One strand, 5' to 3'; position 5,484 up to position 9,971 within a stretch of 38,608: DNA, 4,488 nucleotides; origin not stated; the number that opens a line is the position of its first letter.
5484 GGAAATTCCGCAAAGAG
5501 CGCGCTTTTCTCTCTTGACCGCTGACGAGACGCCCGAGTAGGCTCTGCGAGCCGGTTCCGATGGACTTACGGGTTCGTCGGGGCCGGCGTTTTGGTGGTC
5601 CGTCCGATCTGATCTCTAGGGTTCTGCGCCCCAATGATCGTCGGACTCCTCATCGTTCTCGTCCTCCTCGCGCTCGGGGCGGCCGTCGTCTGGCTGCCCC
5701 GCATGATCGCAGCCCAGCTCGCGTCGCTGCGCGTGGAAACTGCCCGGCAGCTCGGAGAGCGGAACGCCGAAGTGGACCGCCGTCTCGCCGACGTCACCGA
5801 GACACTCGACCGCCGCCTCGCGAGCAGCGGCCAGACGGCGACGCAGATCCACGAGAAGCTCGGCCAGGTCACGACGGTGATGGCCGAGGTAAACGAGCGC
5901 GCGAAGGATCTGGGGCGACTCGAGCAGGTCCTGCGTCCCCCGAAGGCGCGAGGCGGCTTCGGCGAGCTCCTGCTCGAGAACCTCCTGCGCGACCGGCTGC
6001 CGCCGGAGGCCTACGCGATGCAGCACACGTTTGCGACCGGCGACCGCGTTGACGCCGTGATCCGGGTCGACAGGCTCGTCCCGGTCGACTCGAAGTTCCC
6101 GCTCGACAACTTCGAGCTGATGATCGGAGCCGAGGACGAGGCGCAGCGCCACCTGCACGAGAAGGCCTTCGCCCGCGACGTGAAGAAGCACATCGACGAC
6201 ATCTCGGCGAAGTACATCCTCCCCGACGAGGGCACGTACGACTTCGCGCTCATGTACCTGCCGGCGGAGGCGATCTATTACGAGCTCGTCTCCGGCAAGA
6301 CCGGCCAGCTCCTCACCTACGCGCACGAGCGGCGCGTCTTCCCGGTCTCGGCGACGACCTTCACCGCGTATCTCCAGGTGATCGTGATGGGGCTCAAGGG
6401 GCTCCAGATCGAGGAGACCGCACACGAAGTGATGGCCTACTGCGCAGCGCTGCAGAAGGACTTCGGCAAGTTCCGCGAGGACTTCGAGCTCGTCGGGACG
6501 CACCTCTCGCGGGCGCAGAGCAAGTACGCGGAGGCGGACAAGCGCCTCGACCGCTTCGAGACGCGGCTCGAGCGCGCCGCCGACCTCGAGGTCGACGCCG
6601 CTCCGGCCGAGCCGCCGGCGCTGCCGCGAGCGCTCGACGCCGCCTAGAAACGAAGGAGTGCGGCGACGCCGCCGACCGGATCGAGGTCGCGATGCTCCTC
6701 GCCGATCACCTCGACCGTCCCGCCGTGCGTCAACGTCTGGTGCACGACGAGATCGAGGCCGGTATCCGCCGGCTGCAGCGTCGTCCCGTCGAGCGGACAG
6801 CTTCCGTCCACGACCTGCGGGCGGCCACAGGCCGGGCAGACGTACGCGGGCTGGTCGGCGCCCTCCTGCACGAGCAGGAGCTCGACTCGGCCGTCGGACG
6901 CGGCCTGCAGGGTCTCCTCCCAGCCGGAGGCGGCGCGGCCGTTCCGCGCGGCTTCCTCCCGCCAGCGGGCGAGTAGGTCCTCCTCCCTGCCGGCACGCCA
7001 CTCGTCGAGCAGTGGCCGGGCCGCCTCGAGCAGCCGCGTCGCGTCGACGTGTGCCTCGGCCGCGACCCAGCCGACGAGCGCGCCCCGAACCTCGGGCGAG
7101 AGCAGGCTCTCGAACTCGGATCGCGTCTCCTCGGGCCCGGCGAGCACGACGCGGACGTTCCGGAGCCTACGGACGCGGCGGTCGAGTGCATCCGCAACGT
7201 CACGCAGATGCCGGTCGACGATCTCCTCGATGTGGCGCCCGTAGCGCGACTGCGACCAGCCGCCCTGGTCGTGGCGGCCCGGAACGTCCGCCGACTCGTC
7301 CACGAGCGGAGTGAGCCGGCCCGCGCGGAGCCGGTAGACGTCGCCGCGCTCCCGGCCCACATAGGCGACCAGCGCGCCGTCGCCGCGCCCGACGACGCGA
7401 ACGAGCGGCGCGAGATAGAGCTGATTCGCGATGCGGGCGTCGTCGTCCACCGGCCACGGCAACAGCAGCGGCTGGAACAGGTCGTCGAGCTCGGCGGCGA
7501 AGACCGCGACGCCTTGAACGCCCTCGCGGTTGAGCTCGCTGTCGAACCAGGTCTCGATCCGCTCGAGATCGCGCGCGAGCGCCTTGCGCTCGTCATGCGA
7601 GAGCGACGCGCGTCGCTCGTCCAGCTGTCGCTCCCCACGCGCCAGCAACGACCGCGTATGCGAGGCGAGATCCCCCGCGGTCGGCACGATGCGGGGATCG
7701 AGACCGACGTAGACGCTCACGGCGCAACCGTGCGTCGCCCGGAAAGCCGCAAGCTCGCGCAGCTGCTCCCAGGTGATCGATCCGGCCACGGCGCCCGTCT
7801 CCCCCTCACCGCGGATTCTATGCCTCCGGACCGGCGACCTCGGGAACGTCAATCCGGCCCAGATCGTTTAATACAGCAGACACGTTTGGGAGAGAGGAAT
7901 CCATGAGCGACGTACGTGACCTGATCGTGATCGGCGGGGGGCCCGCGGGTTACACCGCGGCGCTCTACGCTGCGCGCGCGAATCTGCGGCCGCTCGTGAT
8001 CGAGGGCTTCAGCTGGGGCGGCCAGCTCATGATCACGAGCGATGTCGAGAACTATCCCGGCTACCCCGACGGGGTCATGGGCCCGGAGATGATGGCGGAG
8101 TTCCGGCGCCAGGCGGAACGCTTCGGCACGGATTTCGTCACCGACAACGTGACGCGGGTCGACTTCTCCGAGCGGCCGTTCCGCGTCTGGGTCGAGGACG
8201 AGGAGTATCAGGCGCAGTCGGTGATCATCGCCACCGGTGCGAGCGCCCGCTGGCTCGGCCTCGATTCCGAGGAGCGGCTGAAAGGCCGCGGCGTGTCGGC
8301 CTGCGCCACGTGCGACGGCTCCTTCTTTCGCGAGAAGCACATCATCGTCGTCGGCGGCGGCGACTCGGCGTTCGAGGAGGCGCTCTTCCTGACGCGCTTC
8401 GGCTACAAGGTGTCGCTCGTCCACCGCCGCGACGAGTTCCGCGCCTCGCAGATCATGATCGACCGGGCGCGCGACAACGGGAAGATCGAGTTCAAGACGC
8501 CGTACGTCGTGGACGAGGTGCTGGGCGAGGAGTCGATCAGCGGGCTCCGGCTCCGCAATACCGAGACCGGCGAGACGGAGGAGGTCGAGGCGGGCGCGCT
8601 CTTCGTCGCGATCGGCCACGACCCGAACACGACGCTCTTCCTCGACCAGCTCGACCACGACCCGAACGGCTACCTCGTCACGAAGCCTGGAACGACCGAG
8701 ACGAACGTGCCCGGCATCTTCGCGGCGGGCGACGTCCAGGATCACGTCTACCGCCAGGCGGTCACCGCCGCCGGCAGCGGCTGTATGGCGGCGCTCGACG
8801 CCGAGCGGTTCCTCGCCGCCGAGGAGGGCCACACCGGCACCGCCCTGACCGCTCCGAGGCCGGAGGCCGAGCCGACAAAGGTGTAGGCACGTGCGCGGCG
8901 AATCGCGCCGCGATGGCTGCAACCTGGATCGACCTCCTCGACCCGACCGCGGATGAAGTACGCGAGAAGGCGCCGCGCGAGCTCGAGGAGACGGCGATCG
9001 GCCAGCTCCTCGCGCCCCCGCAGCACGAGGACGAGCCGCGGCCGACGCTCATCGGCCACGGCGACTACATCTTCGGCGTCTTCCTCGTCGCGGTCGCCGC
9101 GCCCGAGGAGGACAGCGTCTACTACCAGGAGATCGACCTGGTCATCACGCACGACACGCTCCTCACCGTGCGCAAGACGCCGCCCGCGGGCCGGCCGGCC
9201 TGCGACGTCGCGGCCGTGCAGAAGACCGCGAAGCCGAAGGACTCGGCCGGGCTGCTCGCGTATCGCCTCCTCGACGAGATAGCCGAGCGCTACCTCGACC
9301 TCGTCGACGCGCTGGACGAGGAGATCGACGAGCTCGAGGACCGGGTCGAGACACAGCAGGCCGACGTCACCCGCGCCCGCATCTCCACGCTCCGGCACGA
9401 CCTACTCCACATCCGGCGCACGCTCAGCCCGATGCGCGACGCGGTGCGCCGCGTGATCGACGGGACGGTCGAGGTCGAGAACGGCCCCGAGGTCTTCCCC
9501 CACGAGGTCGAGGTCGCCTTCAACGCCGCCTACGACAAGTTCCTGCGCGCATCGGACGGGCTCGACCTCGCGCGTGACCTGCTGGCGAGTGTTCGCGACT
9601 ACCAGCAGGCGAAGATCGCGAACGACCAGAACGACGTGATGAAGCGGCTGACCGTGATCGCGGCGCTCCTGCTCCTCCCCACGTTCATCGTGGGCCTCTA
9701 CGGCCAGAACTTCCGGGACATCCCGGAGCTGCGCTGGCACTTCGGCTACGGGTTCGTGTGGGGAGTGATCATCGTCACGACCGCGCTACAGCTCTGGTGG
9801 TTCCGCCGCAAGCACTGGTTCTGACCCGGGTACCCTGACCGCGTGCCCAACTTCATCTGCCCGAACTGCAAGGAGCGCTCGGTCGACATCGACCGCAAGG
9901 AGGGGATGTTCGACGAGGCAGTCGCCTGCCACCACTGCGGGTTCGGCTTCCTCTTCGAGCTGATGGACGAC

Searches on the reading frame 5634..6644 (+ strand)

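Call 88: search_protein_families(library=pfam, proteins=[window:5634-6644:+], max_evalue=0.0001)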
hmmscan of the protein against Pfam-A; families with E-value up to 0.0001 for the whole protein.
window:5634-6644:+ (337 aa): 1 family
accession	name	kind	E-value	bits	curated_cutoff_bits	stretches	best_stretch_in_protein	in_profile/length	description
PF02646.22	RmuC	-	8.1e-59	199.5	26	1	48-322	4-288/291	RmuC family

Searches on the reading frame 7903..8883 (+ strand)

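Call 88: search_protein_families(library=pfam, proteins=[window:7903-8883:+], max_evalue=0.0001)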
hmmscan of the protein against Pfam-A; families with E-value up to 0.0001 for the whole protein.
window:7903-8883:+ (327 aa): 9 families
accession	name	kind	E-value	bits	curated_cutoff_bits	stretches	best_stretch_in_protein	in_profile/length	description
PF07992.20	Pyr_redox_2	-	1.4e-50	172.9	26.1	1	6-293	2-291/291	Pyridine nucleotide-disulphide oxidoreductase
PF13738.12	Pyr_redox_3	-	1.3e-24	87.4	30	1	81-276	102-305/305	Pyridine nucleotide-disulphide oxidoreductase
PF00070.33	Pyr_redox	-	2.7e-17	63.5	22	1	146-218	1-80/82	Pyridine nucleotide-disulphide oxidoreductase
PF01134.28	GIDA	-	3.5e-11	43.2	22.1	0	6-33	1-28/391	Glucose inhibited division protein A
PF01266.30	DAO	-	2e-10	41.2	27.9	0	6-36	1-31/353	FAD dependent oxidoreductase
PF00890.30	FAD_binding_2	-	7e-09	35.8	20.4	1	6-35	1-30/414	FAD binding domain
PF12831.13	FAD_oxidored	-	1.6e-08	34.8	27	1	6-42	1-38/416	FAD dependent oxidoreductase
PF03486.20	HI0933_like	-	2.1e-07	31.1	50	0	6-36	2-32/244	HI0933-like protein Rossmann domain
PF01946.23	Thi4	-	1.8e-05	24.5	26.2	0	5-40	18-55/235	Thi4 family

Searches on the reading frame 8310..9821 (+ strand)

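Call 88: search_protein_families(library=pfam, proteins=[window:8310-9821:+], max_evalue=0.0001)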
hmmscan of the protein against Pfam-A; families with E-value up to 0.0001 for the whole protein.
window:8310-9821:+ (504 aa): 1 family
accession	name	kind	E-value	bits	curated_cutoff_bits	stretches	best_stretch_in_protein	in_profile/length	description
PF01544.23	CorA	-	5.8e-55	187.1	27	1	205-500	5-292/292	CorA-like Mg2+ transporter protein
